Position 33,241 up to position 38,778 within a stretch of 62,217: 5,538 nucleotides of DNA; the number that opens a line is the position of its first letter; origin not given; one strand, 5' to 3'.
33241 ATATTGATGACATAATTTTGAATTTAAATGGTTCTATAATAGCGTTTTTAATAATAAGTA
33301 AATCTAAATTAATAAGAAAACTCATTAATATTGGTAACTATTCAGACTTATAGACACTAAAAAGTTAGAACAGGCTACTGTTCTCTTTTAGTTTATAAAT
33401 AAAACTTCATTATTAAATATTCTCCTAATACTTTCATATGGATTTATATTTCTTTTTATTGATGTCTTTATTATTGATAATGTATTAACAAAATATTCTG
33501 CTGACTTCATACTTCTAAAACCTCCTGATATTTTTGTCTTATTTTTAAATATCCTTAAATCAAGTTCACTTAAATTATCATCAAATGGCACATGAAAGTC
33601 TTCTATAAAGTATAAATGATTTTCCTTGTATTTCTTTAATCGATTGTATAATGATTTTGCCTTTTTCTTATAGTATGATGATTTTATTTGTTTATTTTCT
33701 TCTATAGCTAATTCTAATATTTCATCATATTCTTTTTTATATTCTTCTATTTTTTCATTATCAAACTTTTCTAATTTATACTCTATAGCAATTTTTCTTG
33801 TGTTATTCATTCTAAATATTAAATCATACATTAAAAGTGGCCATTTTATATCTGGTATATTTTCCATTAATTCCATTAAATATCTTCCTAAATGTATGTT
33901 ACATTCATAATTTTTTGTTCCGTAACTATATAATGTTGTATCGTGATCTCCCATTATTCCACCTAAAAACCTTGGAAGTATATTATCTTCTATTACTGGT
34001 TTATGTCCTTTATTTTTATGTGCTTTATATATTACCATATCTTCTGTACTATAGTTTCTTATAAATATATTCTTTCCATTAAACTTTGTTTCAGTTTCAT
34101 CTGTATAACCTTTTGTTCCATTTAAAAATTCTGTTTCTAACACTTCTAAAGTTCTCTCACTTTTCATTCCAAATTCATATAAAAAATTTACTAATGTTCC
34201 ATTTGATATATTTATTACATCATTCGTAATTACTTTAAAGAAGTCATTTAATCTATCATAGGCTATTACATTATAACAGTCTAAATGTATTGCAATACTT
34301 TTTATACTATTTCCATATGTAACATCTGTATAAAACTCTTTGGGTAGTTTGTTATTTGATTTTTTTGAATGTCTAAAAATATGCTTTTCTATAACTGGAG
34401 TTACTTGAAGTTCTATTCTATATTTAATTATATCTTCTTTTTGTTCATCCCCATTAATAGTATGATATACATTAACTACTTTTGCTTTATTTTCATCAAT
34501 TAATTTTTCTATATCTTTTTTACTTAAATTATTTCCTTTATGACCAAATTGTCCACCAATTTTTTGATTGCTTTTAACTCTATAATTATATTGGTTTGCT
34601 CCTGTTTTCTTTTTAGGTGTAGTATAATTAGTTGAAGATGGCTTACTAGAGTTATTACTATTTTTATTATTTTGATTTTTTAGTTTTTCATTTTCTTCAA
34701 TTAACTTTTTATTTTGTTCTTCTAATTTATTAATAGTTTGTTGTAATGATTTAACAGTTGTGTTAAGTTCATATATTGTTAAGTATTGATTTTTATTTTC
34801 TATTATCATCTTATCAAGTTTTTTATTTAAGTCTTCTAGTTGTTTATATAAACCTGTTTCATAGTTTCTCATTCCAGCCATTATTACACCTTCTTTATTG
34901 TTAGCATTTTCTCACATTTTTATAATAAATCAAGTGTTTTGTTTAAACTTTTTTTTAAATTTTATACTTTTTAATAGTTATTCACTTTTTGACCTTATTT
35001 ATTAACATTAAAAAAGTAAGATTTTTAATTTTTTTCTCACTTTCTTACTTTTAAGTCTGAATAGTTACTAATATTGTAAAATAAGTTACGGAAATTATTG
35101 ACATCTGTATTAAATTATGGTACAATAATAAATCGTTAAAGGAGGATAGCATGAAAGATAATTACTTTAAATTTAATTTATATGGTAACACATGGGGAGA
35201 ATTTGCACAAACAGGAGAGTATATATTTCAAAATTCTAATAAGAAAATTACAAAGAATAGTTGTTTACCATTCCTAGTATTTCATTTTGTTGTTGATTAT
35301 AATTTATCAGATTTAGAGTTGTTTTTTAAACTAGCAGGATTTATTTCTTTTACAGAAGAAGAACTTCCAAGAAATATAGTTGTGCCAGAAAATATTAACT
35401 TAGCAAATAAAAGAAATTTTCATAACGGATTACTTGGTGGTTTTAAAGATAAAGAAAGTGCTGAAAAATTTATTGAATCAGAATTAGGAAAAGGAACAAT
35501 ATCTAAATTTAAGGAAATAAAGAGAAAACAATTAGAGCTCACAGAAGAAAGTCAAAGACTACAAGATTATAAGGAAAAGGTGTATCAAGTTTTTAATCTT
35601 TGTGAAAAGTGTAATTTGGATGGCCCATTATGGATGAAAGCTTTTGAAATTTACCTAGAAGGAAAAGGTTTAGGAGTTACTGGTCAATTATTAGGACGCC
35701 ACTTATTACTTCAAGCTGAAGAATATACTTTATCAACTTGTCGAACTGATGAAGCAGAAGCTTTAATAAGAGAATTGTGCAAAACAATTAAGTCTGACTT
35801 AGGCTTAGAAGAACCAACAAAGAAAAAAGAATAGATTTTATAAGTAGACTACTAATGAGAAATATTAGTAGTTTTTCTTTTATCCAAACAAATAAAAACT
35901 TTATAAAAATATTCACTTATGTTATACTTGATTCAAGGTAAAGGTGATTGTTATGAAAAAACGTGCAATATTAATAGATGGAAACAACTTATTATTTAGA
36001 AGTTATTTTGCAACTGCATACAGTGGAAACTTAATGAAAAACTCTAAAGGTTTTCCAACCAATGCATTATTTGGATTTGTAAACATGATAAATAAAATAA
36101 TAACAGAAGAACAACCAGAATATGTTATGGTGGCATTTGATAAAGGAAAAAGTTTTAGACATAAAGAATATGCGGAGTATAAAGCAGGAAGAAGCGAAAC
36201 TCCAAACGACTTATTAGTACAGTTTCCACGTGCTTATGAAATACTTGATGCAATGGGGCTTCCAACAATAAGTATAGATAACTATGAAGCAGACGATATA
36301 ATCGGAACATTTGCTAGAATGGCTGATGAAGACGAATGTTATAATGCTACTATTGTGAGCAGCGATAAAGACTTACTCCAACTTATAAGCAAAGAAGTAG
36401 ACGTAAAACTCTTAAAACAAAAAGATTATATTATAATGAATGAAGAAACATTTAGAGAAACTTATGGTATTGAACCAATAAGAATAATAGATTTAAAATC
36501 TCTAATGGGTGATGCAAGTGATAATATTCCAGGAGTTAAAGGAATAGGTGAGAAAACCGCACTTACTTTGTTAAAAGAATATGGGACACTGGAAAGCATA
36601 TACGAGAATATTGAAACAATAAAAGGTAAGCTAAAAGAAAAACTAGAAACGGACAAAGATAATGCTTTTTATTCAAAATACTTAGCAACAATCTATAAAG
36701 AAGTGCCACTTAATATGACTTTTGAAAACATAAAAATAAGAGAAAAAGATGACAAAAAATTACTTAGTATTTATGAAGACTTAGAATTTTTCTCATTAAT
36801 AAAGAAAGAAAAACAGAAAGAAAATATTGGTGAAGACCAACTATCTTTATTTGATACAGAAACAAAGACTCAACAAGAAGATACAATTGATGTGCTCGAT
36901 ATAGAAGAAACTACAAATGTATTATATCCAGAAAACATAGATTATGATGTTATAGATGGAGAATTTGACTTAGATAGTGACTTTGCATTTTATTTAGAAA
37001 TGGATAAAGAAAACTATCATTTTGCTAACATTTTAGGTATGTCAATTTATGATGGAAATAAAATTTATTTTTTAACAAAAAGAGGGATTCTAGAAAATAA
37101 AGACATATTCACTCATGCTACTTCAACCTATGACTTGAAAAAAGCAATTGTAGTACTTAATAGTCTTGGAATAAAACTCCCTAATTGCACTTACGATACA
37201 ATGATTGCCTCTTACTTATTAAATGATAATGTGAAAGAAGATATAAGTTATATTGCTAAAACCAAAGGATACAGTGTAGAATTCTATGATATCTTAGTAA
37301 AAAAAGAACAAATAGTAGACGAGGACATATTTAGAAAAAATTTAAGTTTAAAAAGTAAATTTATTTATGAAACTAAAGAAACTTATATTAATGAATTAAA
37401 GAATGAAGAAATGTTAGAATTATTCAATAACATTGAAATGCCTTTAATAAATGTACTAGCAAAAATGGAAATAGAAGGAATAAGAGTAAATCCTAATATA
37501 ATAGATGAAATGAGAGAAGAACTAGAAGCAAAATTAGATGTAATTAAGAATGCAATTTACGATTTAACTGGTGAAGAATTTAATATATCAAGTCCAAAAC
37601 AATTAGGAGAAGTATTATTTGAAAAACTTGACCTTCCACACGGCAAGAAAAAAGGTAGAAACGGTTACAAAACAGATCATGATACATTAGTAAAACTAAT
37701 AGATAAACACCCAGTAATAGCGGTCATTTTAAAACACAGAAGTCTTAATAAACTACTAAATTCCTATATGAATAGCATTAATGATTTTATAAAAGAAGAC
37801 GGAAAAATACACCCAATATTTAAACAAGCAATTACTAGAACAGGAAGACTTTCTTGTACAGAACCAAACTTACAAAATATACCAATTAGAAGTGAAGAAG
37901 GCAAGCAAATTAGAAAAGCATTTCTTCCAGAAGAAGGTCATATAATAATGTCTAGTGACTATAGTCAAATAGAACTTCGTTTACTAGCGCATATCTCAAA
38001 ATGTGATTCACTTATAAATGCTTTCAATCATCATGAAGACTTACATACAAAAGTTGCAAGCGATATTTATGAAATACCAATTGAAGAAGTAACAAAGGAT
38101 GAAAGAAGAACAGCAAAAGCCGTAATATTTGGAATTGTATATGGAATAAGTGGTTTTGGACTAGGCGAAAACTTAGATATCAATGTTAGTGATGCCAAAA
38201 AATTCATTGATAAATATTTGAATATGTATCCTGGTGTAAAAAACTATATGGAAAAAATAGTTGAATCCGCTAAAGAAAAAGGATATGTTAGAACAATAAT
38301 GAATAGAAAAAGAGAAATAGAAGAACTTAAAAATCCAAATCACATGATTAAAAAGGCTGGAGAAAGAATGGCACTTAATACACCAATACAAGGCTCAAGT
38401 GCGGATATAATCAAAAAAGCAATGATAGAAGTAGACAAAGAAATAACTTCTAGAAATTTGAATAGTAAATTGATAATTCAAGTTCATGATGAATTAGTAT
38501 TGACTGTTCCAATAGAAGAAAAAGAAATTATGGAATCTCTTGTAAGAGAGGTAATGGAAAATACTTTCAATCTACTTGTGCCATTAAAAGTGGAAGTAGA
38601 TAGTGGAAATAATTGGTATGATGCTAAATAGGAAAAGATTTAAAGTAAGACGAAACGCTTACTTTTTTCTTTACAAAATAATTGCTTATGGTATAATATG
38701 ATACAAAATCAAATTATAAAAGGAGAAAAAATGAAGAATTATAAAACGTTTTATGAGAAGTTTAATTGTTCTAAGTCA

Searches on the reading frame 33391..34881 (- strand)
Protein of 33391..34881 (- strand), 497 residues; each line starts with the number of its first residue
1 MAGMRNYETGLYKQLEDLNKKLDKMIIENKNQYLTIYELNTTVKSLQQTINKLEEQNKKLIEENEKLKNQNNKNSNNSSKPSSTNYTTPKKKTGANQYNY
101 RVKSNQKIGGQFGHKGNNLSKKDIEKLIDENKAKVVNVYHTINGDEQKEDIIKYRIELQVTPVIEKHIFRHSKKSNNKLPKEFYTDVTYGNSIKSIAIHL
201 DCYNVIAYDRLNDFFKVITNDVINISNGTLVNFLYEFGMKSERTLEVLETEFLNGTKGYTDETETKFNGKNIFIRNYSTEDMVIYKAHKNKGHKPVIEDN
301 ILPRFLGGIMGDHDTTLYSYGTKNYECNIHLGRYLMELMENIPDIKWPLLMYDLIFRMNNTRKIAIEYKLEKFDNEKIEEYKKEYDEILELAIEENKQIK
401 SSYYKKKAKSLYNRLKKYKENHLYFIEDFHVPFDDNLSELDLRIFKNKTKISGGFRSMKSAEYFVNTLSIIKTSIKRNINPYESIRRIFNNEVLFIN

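Call 17: search_protein_families(library=pfam, proteins=[window:33391-34881:-], max_evalue=0.001)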
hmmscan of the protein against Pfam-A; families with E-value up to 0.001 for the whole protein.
window:33391-34881:- (497 aa): 2 families
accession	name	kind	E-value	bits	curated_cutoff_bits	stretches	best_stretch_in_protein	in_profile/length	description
PF03050.20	DDE_Tnp_IS66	-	1.3e-16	61.3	23.1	1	189-462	4-283/284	Transposase IS66 family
PF20042.4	DUF6444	-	8.2e-06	26.8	27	1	32-118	7-83/85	Family of unknown function (DUF6444)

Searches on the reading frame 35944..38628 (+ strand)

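Call 17: search_protein_families(library=pfam, proteins=[window:35944-38628:+], max_evalue=0.001)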
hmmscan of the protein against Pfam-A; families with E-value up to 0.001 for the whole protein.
window:35944-38628:+ (895 aa): 4 families
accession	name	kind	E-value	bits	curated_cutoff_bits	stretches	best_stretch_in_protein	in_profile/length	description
PF00476.26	DNA_pol_A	-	1.6e-150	501.7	34.3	1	520-893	4-381/381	DNA polymerase family A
PF02739.22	5_3_exonuc_N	-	8.9e-57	191.8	34.3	1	8-175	2-164/164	5'-3' exonuclease, N-terminal resolvase-like domain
PF01367.25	5_3_exonuc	-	4.4e-34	117.3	40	1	176-270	1-96/97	5'-3' exonuclease, C-terminal SAM fold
PF22619.2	DNA_polI_exo1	-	7.8e-20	71.5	27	1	349-475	1-138/140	DNA polymerase I, ribonuclease H-like domain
